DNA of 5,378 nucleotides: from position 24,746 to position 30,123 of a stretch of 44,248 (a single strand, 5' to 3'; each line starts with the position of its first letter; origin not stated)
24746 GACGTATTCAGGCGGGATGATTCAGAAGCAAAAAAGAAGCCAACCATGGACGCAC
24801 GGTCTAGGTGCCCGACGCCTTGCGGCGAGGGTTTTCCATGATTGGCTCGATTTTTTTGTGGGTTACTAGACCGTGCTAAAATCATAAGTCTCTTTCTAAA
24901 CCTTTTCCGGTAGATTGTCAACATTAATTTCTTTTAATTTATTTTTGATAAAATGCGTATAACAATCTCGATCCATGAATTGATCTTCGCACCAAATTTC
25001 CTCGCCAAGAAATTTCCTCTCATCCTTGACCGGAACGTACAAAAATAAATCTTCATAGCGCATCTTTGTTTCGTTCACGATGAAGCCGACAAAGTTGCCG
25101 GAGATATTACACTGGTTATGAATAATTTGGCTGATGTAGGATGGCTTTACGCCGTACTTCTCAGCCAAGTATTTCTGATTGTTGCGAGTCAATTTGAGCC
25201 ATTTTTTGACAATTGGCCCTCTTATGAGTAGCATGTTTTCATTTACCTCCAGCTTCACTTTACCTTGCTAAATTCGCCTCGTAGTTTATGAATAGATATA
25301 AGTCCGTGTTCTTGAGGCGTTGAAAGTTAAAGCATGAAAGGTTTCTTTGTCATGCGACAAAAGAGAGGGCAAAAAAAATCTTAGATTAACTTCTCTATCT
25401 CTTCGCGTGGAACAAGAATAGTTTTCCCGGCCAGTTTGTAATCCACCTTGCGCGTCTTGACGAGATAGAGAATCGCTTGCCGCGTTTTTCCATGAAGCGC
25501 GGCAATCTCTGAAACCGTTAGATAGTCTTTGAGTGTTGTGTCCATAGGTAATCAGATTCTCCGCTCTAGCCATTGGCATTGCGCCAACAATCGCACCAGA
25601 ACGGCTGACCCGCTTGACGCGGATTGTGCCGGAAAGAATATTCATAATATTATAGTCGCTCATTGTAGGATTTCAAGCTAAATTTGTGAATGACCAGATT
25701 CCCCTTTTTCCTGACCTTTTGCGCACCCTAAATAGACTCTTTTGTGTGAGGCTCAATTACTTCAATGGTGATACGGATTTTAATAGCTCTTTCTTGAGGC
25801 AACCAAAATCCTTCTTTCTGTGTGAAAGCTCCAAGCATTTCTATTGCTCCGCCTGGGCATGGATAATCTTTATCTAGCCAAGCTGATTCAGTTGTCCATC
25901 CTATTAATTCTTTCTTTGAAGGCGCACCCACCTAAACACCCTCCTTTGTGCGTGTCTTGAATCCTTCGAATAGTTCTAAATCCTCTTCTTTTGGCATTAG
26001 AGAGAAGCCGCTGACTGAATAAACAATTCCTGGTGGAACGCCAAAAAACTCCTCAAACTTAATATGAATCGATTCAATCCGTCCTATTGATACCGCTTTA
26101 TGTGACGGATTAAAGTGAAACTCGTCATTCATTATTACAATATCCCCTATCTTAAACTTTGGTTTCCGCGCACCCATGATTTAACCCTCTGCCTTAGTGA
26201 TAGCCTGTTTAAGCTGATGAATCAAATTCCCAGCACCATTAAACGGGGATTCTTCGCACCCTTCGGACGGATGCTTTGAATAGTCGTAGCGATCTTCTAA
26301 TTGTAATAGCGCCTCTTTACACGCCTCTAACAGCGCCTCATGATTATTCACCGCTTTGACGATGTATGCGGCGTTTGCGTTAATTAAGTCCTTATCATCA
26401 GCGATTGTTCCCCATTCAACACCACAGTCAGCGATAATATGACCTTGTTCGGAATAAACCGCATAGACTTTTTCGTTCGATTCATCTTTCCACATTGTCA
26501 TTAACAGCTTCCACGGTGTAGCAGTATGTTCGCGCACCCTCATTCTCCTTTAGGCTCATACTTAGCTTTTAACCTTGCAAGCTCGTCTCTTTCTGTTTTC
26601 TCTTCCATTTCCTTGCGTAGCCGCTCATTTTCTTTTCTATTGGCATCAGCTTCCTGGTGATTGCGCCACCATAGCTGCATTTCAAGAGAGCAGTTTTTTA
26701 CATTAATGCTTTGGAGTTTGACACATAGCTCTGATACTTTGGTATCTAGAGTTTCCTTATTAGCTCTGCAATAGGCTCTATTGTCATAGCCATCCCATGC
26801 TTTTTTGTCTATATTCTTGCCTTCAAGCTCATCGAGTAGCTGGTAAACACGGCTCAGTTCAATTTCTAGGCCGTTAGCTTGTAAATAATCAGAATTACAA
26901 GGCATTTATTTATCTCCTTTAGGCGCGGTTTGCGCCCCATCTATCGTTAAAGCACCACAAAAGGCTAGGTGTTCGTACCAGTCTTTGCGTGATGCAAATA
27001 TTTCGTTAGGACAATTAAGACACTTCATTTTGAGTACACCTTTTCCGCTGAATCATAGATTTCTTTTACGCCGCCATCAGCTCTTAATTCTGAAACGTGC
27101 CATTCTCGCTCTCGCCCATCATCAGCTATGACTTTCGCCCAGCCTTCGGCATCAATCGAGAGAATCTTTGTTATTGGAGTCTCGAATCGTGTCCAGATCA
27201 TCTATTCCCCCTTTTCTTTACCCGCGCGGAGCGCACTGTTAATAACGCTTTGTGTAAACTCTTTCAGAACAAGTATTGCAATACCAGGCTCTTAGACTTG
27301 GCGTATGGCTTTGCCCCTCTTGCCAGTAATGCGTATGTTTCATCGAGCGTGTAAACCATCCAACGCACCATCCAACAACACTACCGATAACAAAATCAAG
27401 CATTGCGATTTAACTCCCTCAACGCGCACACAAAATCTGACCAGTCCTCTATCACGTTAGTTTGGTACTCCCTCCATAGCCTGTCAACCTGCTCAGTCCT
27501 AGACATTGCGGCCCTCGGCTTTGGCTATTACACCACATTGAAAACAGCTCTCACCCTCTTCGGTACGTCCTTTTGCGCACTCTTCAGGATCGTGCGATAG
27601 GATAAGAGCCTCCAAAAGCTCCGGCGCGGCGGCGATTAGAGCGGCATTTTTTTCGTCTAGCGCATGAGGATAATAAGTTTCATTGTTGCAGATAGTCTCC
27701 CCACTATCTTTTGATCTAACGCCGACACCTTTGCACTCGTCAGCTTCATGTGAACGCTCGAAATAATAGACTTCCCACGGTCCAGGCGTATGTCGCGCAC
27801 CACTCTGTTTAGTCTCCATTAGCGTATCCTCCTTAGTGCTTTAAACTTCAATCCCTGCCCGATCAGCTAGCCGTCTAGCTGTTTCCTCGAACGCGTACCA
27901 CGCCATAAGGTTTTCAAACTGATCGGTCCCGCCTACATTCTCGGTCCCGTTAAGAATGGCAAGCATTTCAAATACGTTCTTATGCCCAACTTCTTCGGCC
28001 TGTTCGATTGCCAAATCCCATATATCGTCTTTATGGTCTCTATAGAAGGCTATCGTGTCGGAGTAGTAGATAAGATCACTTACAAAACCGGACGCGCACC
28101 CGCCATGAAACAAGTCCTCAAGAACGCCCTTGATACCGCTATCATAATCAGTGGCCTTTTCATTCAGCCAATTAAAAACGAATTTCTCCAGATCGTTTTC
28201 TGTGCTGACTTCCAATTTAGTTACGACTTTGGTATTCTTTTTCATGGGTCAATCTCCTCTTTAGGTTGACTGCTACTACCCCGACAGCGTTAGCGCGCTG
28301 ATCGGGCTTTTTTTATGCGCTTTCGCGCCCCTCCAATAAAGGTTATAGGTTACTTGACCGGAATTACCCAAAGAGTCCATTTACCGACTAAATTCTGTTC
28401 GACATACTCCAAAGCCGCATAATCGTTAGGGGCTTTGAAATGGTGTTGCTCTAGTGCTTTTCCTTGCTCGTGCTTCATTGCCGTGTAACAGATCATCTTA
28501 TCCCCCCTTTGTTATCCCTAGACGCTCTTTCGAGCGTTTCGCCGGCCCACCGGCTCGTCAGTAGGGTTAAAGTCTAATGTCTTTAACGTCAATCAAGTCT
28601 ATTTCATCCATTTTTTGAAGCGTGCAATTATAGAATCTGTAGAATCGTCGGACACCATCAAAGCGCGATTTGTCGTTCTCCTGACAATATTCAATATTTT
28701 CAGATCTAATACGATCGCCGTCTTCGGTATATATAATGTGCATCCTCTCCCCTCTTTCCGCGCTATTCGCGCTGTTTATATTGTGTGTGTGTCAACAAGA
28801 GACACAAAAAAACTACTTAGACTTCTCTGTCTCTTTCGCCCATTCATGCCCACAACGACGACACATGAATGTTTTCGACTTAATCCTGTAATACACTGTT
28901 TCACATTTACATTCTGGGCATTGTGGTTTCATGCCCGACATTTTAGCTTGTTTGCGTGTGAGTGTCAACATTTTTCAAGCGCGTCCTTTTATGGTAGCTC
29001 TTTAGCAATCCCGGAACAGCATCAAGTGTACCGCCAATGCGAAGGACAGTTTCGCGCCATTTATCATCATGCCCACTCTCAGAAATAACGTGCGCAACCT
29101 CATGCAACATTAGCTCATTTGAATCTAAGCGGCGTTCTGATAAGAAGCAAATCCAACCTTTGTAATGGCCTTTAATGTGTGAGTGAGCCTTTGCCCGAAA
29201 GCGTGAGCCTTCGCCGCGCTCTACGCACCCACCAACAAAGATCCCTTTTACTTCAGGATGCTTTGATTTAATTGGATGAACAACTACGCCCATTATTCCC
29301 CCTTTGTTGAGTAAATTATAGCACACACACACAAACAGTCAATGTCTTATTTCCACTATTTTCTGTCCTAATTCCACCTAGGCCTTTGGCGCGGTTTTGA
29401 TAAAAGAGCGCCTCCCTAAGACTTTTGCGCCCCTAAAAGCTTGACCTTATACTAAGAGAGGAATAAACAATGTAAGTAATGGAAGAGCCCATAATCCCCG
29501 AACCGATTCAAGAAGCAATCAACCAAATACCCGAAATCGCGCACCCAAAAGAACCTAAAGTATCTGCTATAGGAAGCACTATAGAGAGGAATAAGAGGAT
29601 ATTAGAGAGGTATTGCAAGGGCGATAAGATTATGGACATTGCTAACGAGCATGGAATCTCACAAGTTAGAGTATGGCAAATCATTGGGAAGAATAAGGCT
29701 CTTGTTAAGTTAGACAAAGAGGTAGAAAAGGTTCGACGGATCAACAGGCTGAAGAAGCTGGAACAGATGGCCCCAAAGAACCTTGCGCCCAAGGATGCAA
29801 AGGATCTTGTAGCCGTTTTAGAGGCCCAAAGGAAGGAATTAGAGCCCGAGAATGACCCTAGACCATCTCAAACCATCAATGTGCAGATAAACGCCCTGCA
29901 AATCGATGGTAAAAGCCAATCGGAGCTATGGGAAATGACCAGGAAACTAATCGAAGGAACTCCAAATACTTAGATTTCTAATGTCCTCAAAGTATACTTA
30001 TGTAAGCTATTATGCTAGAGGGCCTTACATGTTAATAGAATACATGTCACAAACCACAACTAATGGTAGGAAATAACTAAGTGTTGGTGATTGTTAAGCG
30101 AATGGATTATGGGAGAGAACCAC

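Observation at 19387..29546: Strand-biased, highly over-represented octamer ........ confined to the early block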

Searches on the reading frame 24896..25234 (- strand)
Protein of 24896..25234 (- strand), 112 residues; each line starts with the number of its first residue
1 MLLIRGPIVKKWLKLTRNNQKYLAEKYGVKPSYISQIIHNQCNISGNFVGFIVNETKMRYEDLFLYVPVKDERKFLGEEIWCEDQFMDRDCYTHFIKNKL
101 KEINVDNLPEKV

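Call 20: search_protein_families(library=pfam, max_evalue=0.01, proteins=[window:24896-25234:-])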
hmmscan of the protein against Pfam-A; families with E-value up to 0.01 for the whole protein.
window:24896-25234:- (112 aa): 1 family
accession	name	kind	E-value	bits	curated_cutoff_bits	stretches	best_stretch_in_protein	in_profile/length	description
PF01381.28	HTH_3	-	0.00079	19.9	23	1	19-41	11-33/55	Helix-turn-helix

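Call 33: search_protein_families(library=phrogs, max_evalue=0.01, proteins=[window:24896-25234:-])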
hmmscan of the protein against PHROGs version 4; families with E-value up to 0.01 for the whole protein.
window:24896-25234:- (112 aa): 6 families
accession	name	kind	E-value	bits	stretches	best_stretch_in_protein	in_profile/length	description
phrog_1468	-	transcription regulation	1.3e-05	25.8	1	9-39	12-42/67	transcriptional repressor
phrog_3642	-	DNA, RNA and nucleotide metabolism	0.00021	22.2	1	17-73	21-78/79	HTH DNA binding protein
phrog_35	-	transcription regulation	0.00026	22.1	1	9-63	78-133/181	transcriptional repressor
phrog_59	-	DNA, RNA and nucleotide metabolism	0.0003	21.3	1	18-61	247-291/423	HNH endonuclease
phrog_1373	-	transcription regulation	0.0048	17.9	1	20-45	79-104/166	transcriptional regulator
phrog_8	-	transcription regulation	0.0052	17.3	1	16-72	169-224/346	transcriptional regulator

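Call 34: find_related_loci(query=window:24896-25234:-, collection=viral_contigs, flank=10000)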
Query window:24896-25234:- (112 aa) in viral_contigs; peptide patterns used: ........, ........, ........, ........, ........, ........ (x = any residue, [..] = any of these).
11 stretches matched a pattern; 2 encode a relative of the query (tblastn E <= 1e-3); 2 distinct loci.
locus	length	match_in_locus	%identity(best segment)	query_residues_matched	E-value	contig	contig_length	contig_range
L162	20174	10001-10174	40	6-63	1e-5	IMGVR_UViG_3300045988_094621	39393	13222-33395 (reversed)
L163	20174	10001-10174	40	6-63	1e-5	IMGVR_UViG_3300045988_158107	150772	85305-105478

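Call 43: find_homologous_proteins(query=window:24896-25234:-, max_evalue=0.00001)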
Query window:24896-25234:- (112 aa): 1 proteins with E <= 0.00001 among 2 candidates.
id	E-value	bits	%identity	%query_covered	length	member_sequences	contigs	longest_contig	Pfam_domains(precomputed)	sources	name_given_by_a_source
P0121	2.8e-71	255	100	100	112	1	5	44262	-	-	-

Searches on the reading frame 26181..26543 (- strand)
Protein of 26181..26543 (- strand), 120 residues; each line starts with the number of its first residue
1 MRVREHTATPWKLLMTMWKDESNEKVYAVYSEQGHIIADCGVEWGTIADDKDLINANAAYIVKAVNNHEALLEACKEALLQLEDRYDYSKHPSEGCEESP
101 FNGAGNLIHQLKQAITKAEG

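Call 20: search_protein_families(library=pfam, max_evalue=0.01, proteins=[window:26181-26543:-])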
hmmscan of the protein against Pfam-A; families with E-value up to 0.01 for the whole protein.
window:26181-26543:- (120 aa): 0 families

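Call 67: search_protein_families(library=phrogs, max_evalue=0.01, proteins=[window:26181-26543:-])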
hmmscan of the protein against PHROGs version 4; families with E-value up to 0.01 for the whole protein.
window:26181-26543:- (120 aa): 1 family
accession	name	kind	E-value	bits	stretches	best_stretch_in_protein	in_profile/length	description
phrog_1273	-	unknown function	0.00015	23.1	1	4-120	6-99/103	-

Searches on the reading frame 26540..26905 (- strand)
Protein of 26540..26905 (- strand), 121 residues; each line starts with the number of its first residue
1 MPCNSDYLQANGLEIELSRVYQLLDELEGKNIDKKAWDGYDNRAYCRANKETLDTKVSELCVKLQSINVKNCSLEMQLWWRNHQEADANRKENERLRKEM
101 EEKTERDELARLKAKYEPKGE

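Call 20: search_protein_families(library=pfam, max_evalue=0.01, proteins=[window:26540-26905:-])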
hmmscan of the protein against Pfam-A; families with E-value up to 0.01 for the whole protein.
window:26540-26905:- (121 aa): 1 family
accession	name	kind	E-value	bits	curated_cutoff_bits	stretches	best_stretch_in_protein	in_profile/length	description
PF16043.11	DUF4795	-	0.00013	21.8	34.8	1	16-117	43-139/208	Domain of unknown function (DUF4795)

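Call 67: search_protein_families(library=phrogs, max_evalue=0.01, proteins=[window:26540-26905:-])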
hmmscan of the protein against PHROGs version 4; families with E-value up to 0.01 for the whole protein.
window:26540-26905:- (121 aa): 1 family
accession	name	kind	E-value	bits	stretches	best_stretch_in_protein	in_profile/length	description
phrog_11759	-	unknown function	4e-19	70.2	1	1-118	1-131/161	-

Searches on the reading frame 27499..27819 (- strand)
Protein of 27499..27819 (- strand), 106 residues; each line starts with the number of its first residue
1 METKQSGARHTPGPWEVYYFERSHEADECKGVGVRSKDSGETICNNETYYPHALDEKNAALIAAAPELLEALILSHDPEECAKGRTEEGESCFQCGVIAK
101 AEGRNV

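Call 20: search_protein_families(library=pfam, max_evalue=0.01, proteins=[window:27499-27819:-])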
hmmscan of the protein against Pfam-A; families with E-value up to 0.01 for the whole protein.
window:27499-27819:- (106 aa): 0 families

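Call 67: search_protein_families(library=phrogs, max_evalue=0.01, proteins=[window:27499-27819:-])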
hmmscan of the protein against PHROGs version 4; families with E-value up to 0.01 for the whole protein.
window:27499-27819:- (106 aa): 1 family
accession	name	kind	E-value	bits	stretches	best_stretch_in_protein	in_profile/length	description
phrog_1273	-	unknown function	4.4e-12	47.3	1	6-103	4-99/103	-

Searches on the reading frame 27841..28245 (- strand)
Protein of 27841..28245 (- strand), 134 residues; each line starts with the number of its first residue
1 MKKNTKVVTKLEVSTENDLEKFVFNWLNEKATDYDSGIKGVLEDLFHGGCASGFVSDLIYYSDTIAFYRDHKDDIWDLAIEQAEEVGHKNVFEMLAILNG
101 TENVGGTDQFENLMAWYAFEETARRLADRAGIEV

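Call 20: search_protein_families(library=pfam, max_evalue=0.01, proteins=[window:27841-28245:-])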
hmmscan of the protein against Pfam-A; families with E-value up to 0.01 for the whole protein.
window:27841-28245:- (134 aa): 1 family
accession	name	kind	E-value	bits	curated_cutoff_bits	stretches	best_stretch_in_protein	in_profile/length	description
PF23864.1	DUF7222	-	1e-18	68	27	1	38-129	14-105/108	Domain of unknown function (DUF7222)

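Call 67: search_protein_families(library=phrogs, max_evalue=0.01, proteins=[window:27841-28245:-])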
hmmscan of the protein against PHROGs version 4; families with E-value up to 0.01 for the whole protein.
window:27841-28245:- (134 aa): 2 families
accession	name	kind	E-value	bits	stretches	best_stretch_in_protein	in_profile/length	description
phrog_2543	-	unknown function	3e-12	47.9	1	41-125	16-106/157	-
phrog_27501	-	unknown function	5.6e-12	47.2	1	27-97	10-81/185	-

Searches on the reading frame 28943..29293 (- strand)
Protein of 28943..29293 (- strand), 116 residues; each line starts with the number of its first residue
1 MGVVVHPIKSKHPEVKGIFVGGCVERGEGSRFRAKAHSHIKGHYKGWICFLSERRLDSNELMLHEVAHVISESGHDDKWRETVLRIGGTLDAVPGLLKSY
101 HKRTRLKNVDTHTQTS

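Call 20: search_protein_families(library=pfam, max_evalue=0.01, proteins=[window:28943-29293:-])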
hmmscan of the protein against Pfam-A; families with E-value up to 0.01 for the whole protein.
window:28943-29293:- (116 aa): 0 families

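Call 33: search_protein_families(library=phrogs, max_evalue=0.01, proteins=[window:28943-29293:-])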
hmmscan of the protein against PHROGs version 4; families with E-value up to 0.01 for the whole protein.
window:28943-29293:- (116 aa): 2 families
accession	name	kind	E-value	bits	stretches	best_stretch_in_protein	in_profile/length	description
phrog_3768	-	unknown function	0.00098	20.1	1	62-91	80-111/216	-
phrog_6445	-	unknown function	0.005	17.8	1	60-89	65-96/180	-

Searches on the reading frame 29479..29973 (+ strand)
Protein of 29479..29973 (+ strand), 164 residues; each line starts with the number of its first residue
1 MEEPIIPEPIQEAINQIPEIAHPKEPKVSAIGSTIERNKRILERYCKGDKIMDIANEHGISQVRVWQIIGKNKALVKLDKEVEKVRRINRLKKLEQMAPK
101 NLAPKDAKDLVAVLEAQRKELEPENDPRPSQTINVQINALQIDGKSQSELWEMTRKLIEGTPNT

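Call 33: search_protein_families(library=phrogs, max_evalue=0.01, proteins=[window:29479-29973:+])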
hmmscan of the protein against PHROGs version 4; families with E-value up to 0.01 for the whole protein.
window:29479-29973:+ (164 aa): 8 families
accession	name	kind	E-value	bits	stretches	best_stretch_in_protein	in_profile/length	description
phrog_836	-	transcription regulation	4.5e-05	24.6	1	37-75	85-123/133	late transcriptional activator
phrog_1303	-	DNA, RNA and nucleotide metabolism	0.00012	22.9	1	34-103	25-92/184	DNA binding protein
phrog_4538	-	unknown function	0.00046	20.2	1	34-97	354-414/447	-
phrog_351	-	transcription regulation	0.00056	19.6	1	36-115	678-759/928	RNA polymerase sigma factor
phrog_23746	-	unknown function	0.00075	20.2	1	35-98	47-109/244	-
phrog_38043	-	unknown function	0.0036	18.3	1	36-90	9-63/162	-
phrog_532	-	transcription regulation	0.0097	17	0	35-74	81-119/132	late transcriptional activator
phrog_36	-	transcription regulation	0.01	16.5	0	41-101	148-206/220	transcriptional regulator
